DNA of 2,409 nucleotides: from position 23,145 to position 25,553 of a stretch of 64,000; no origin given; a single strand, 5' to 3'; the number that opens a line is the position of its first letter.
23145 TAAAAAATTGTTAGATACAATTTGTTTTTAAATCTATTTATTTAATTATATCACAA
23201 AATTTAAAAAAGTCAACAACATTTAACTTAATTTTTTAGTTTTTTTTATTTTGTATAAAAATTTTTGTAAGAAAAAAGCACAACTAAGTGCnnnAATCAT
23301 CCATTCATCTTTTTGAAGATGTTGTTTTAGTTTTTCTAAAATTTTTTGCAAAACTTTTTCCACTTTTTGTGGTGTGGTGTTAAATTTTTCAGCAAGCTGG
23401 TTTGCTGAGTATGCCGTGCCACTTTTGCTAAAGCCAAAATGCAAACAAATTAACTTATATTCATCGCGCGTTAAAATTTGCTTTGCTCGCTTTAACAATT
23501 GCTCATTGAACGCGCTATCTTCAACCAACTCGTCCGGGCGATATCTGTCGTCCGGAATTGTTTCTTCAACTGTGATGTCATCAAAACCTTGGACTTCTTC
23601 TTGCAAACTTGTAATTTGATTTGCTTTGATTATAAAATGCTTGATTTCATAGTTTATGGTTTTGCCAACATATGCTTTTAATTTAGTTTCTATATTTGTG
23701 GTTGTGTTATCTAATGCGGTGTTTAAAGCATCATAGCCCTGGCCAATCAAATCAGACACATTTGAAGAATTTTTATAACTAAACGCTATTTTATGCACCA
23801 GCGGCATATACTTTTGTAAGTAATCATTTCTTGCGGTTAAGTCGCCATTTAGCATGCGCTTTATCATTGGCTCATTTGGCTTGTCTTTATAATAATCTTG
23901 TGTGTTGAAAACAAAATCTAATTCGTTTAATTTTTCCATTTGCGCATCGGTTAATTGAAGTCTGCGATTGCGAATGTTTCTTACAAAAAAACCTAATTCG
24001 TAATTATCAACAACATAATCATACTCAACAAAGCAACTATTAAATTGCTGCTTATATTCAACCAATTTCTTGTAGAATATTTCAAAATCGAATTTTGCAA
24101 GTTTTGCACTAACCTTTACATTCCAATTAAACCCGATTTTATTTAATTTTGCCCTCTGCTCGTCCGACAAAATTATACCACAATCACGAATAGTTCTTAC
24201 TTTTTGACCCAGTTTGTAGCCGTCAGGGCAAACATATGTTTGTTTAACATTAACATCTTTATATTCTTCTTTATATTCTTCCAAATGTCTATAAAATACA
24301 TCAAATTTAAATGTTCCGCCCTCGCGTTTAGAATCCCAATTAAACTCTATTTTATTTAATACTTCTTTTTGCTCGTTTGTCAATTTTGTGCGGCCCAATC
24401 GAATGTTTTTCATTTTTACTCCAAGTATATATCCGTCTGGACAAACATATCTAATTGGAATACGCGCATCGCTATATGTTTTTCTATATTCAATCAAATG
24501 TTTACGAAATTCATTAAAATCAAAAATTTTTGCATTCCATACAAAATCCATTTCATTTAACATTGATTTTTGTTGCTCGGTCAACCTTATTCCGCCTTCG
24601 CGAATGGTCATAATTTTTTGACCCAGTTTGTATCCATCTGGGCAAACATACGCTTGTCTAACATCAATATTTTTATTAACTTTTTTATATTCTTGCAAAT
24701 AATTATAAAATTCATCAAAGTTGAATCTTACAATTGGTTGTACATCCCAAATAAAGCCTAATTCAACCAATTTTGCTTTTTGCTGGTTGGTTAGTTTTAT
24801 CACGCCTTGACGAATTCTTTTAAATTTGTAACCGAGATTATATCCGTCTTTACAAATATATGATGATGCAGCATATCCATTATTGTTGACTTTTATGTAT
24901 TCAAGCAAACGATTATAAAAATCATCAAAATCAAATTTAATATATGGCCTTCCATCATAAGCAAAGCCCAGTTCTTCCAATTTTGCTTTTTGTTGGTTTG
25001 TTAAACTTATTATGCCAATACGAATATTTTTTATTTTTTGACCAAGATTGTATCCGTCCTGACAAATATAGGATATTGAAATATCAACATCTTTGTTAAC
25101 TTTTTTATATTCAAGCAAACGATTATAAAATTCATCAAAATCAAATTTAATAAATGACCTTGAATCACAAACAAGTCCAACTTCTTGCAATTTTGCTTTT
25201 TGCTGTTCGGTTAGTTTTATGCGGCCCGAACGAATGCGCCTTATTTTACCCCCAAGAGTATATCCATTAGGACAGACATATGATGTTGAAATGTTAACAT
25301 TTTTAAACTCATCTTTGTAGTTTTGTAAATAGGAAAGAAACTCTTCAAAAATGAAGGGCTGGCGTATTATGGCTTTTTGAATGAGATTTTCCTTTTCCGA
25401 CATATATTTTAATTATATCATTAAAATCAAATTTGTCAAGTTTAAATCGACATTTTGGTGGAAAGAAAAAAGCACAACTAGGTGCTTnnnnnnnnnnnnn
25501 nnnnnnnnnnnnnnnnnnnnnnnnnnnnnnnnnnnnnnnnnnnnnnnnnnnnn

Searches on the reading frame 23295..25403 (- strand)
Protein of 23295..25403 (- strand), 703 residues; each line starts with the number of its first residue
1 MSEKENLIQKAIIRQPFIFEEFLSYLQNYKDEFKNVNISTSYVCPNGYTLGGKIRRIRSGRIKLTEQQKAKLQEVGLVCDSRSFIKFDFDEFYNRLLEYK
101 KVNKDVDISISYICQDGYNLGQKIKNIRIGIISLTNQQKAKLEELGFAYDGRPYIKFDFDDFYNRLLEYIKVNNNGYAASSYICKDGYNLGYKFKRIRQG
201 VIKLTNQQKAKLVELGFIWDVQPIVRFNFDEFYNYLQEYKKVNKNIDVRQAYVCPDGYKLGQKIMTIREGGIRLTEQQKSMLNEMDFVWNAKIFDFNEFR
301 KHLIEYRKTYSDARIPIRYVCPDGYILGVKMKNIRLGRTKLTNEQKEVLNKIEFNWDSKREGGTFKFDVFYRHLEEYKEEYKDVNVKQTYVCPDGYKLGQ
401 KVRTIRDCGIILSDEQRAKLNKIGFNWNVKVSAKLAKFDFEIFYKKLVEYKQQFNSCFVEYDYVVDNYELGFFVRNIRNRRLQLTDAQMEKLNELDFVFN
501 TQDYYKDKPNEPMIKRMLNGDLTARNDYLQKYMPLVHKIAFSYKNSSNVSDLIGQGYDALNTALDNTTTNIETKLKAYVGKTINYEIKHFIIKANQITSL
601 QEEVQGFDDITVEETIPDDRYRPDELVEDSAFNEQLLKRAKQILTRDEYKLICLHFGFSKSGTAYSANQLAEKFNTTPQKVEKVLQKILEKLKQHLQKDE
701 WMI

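Call 7: search_protein_families(library=pfam, proteins=[window:23295-25403:-], max_evalue=1)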
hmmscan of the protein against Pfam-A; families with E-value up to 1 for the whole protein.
window:23295-25403:- (703 aa): 14 families
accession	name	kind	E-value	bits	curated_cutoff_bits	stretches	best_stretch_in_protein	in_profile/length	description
PF03457.19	HA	-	7.3e-54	180.4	28.4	7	366-425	4-64/64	Helicase associated domain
PF07813.17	LTXXQ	-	8.2e-06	26.9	24.3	0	480-495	11-26/100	LTXXQ motif family protein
PF25636.1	PBCV1_P7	-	0.00013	22.1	30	0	36-49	7-20/38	PBCV-1 P7 disulphide-bonded subdomain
PF12662.13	cEGF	-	0.0011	19.3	26.6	0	44-51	6-13/24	Complement Clr-like EGF-like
PF23986.1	Pam3_gp59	-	0.0032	18.2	27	0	249-283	24-58/76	Phage Pam3 gp59 related protein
PF04542.20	Sigma70_r2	-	0.0038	17.4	24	1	530-591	3-65/71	Sigma-70 region 2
PF21847.1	DUF6906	-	0.0099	16.1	23.6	0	339-355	5-21/50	Domain of unknown function (DUF6906)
PF13101.12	DUF3945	-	0.016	15.3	21.9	0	271-284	23-36/50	Protein of unknown function (DUF3945)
PF09064.16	EGF_Tme5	-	0.083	13.3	22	0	321-327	22-28/34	Thrombomodulin like fifth domain, EGF-like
PF08769.17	Spo0A_C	-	0.13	12.8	25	0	669-693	44-68/104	Sporulation initiation factor Spo0A C terminal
PF14670.12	FXa_inhibition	-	0.15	12.7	33.4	0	392-401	23-32/36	Coagulation Factor Xa inhibitory site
PF00216.26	Bac_DNA_binding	-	0.21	12.3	22.4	1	668-700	8-40/90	Bacterial DNA-binding protein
PF14794.11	DUF4479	-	0.25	11.6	25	0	59-74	42-57/71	Domain of unknown function (DUF4479)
PF12824.13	MRP-L20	-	0.59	10.8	30.4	1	664-698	104-138/164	Mitochondrial ribosomal protein subunit L20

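Call 9: search_protein_families(library=ncbifam, proteins=[window:23295-25403:-], max_evalue=1)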
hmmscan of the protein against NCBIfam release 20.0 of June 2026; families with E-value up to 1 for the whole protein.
window:23295-25403:- (703 aa): 23 families
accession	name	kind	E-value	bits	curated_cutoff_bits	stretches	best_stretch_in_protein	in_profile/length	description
TIGR02937.1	sigma70-ECF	superfamily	9.6e-16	57.8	42.9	1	524-696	2-165/165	sigma-70 family RNA polymerase sigma factor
TIGR02394.1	rpoS_proteo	equivalog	9.6e-10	38.4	378.7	2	577-699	157-277/285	RNA polymerase sigma factor RpoS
NF004471.0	PRK05803.1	subfamily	1.1e-09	37.9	252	1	510-699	37-231/235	RNA polymerase sporulation sigma factor SigK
TIGR02846.1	spore_sigmaK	equivalog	1.3e-09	38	298.65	1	508-696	33-226/227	RNA polymerase sporulation sigma factor SigK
TIGR02997.1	Sig70-cyanoRpoD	subfamily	1.4e-08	34.4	384.5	1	586-693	193-298/298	RNA polymerase sigma factor, RpoD/SigA family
TIGR02835.1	spore_sigmaE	equivalog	9.4e-08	31.8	348.6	1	510-698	39-232/234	RNA polymerase sporulation sigma factor SigE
NF006158.0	PRK08301.1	equivalog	1.3e-07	31.3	339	1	510-698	46-239/241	RNA polymerase sporulation sigma factor SigE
TIGR02393.1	RpoD_Cterm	equivalog_domain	1.7e-06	27.8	354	1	586-698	119-230/238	RNA polymerase sigma factor RpoD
NF004207.0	PRK05657.1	equivalog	1.9e-06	27.4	394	1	577-699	200-320/329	RNA polymerase sigma factor RpoS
NF004052.0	PRK05572.1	subfamily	6.9e-05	22.5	311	1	501-593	10-103/252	SigF/SigG family RNA polymerase sporulation sigma factor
NF006071.0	PRK08215.1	equivalog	0.00036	20.2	372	1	506-597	20-112/258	RNA polymerase sporulation sigma factor SigG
TIGR02850.1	spore_sigG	equivalog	0.0004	19.9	457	1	509-597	20-109/254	RNA polymerase sporulation sigma factor SigG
NF005642.0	PRK07405.1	subfamily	0.00078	18.7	524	1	586-695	201-308/318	RNA polymerase sigma factor SigD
NF004566.0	PRK05901.2-4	equivalog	0.0008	18.7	531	1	599-694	336-432/448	RNA polymerase sigma factor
TIGR02980.1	SigBFG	subfamily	0.0012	18.6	234.35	1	524-591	4-72/227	SigB/SigF/SigG family RNA polymerase sigma factor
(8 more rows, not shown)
